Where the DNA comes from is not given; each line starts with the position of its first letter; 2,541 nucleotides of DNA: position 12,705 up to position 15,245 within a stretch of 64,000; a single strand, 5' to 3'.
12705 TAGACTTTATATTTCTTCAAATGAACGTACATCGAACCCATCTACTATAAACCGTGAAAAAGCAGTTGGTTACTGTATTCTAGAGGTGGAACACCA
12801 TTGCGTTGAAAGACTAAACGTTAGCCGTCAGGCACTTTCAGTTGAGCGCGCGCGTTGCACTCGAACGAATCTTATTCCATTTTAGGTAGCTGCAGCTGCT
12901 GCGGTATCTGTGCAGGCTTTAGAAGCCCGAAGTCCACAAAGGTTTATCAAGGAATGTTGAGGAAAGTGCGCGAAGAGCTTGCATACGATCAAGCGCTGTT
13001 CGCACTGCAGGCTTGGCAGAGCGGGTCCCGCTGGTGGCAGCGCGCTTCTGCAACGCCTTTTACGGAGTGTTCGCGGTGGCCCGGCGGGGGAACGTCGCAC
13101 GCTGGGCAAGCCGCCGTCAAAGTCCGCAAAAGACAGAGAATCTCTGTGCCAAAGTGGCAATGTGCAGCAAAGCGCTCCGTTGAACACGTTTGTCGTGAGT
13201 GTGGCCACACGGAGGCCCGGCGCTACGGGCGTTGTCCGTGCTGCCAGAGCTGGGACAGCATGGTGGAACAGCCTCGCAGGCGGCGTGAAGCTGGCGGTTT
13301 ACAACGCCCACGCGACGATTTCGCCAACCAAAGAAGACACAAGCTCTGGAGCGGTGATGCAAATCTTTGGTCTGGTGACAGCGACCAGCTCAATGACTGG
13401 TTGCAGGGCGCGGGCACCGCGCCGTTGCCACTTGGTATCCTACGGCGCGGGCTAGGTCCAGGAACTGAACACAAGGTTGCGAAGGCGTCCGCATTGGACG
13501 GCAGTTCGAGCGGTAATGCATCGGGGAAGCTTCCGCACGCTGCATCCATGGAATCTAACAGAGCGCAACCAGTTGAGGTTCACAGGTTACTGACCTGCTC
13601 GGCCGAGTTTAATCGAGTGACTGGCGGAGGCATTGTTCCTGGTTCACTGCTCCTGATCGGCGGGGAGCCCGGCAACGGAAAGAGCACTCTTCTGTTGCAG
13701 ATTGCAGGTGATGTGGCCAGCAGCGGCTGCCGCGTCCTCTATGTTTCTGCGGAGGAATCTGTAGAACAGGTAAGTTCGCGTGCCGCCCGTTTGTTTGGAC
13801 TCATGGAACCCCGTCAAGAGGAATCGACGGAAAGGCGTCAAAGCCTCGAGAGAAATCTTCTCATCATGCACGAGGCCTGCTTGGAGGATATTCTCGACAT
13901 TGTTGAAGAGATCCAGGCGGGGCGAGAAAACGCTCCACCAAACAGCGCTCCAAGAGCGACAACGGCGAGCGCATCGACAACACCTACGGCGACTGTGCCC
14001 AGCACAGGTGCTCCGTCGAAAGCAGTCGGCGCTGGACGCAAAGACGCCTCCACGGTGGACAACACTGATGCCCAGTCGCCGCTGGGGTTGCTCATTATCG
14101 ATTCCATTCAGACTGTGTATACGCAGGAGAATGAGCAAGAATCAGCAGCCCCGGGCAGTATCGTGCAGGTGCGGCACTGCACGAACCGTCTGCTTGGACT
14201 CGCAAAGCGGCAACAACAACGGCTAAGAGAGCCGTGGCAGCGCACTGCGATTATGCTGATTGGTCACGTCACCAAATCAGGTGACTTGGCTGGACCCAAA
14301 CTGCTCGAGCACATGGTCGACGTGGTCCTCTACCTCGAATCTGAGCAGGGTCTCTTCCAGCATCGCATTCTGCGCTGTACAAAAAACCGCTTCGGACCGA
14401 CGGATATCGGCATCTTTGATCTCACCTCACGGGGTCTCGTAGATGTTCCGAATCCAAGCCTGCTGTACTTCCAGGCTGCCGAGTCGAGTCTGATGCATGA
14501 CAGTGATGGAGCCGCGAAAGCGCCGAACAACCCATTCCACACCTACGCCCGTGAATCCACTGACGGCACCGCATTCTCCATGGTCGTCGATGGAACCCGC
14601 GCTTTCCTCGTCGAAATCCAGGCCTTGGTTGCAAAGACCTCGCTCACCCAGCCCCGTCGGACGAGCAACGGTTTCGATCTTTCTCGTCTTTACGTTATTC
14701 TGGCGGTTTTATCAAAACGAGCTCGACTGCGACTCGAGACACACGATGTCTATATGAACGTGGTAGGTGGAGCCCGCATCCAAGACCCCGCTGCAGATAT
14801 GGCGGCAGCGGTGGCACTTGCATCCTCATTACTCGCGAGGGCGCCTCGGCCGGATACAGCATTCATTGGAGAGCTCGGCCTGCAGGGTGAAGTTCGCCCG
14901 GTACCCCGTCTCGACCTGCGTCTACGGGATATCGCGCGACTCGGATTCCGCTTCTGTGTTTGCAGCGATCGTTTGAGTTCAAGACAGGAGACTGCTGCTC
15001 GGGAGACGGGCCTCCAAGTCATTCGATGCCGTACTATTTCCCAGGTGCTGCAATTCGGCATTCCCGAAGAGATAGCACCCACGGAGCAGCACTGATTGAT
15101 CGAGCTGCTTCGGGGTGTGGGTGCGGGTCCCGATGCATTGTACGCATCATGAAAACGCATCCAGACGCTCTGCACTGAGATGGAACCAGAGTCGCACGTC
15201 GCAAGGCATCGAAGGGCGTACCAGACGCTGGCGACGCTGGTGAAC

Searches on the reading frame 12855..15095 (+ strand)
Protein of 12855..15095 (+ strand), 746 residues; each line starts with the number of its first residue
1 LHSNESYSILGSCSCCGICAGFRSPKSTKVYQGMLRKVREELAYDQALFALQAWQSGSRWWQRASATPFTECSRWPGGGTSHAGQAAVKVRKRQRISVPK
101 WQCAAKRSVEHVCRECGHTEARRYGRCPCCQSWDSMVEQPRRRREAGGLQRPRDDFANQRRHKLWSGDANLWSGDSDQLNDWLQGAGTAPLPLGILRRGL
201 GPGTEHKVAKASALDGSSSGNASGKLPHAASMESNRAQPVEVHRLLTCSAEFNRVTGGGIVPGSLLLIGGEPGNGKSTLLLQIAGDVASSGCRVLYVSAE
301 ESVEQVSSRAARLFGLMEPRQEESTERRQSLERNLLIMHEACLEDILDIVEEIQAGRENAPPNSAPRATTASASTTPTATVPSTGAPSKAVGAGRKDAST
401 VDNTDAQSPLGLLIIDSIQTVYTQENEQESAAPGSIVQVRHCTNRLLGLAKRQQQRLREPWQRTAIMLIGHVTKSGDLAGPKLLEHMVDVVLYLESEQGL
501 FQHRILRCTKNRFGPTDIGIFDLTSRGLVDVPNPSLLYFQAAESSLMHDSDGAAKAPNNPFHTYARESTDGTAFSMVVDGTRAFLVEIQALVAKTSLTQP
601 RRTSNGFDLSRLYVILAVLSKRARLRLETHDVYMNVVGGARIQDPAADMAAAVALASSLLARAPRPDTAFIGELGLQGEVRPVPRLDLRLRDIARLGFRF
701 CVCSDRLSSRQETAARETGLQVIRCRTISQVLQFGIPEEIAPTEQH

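Call 6: search_protein_families(library=pfam, proteins=[window:12855-15095:+], max_evalue=0.01)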
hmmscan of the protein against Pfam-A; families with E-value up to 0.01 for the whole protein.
window:12855-15095:+ (746 aa): 11 families
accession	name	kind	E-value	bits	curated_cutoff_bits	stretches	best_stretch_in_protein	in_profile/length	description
PF13481.12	AAA_25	-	7.5e-11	42.5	27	1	236-334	6-115/195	AAA domain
PF18073.7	Zn_ribbon_LapB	-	3.1e-10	40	25.7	1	111-138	1-28/28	Rubredoxin metal binding domain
PF06745.19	ATPase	-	7e-10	39.1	26.6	1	251-313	7-70/231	KaiC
PF03796.21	DnaB_C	-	4.2e-06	26.8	27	1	251-310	8-67/255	DnaB-like helicase C terminal domain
PF25199.1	nSTAND_NTPase5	-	3.5e-05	24.1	34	1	264-302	42-81/145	Novel STAND NTPase 5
PF05362.19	Lon_C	-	0.00058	19.9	21.1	1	627-698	91-163/205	Lon protease (S16) C-terminal proteolytic domain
PF13541.12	ChlI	-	0.00094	19.5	27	1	640-686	54-100/121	Subunit ChlI of Mg-chelatase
PF20720.3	nSTAND3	-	0.00098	19.3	27.2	1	265-309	19-63/155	Novel STAND NTPase 3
PF13191.12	AAA_16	-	0.0016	19.4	32.6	1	254-336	18-103/167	AAA ATPase domain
PF05729.18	NACHT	-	0.0043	17.4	26.7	0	265-336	2-84/167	NACHT domain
PF00004.35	AAA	-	0.009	16.9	21.2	0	267-320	2-53/131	ATPase family associated with various cellular activities (AAA)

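Call 57: search_protein_families(library=ncbifam, proteins=[P0163, window:12954-15092:+], max_evalue=0.001)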
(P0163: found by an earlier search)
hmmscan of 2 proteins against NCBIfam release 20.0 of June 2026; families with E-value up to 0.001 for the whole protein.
P0163 (431 aa): 2 families
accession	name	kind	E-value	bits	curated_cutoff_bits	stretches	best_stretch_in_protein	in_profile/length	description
TIGR00070.1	hisG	equivalog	5.7e-43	146.9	75.75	1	77-275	1-182/183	ATP phosphoribosyltransferase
TIGR03455.1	HisG_C-term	equivalog_domain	9.7e-12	45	40.05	1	295-395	10-99/100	ATP phosphoribosyltransferase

window:12954-15092:+ (713 aa): 16 families
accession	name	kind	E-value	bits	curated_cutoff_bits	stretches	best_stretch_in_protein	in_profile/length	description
TIGR00416.1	sms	equivalog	3.1e-122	408.6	403.05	4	522-698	281-453/454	DNA repair protein RadA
TIGR02903.1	spore_lon_C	equivalog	4.2e-10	38.8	678.8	1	580-700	494-612/615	Lon family ATP-dependent protease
TIGR02902.1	spore_lonB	equivalog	4.1e-09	35.6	723.3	1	581-700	411-528/531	ATP-dependent protease LonB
TIGR03600.1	phage_DnaB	exception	9.7e-09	34.7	498.65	1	218-298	183-263/421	phage replicative helicase, DnaB family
NF006799.0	PRK09302.1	equivalog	3.2e-08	32.6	408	1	206-313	249-355/515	circadian clock protein KaiC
TIGR03881.1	KaiC_arch_4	hypoth_equivalog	6.6e-08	32.5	247.8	1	211-283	2-73/231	KaiC domain-containing protein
NF006861.0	PRK09361.1-1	equivalog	2.3e-06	27.3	278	1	214-312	7-99/235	DNA repair and recombination protein RadB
TIGR02237.1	recomb_radB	equivalog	4.7e-06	26.6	172.4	0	220-268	2-50/210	DNA repair and recombination protein RadB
NF052589.1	ArlH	equivalog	6.5e-06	26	215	1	218-271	8-61/229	archaellum protein ArlH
NF004723.0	PRK06067.1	subfamily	3.7e-05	23.3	194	1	212-273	16-77/243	flagellar accessory protein FlaH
NF004629.0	PRK05973.1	equivalog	3.7e-05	22.9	156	1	227-278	61-112/237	DNA helicase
NF006320.0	PRK08533.1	equivalog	4.2e-05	23.3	215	1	217-270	11-64/230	flagellar accessory protein FlaH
TIGR00665.1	DnaB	equivalog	0.00045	19.2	385.25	0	209-277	175-243/435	replicative DNA helicase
TIGR02323.1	CP_lyasePhnK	equivalog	0.00064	19.3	302.85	0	227-272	24-69/239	phosphonate C-P lyase system protein PhnK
TIGR03880.1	KaiC_arch_3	hypoth_equivalog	0.00075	19.1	249.45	0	222-289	8-75/224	KaiC domain-containing protein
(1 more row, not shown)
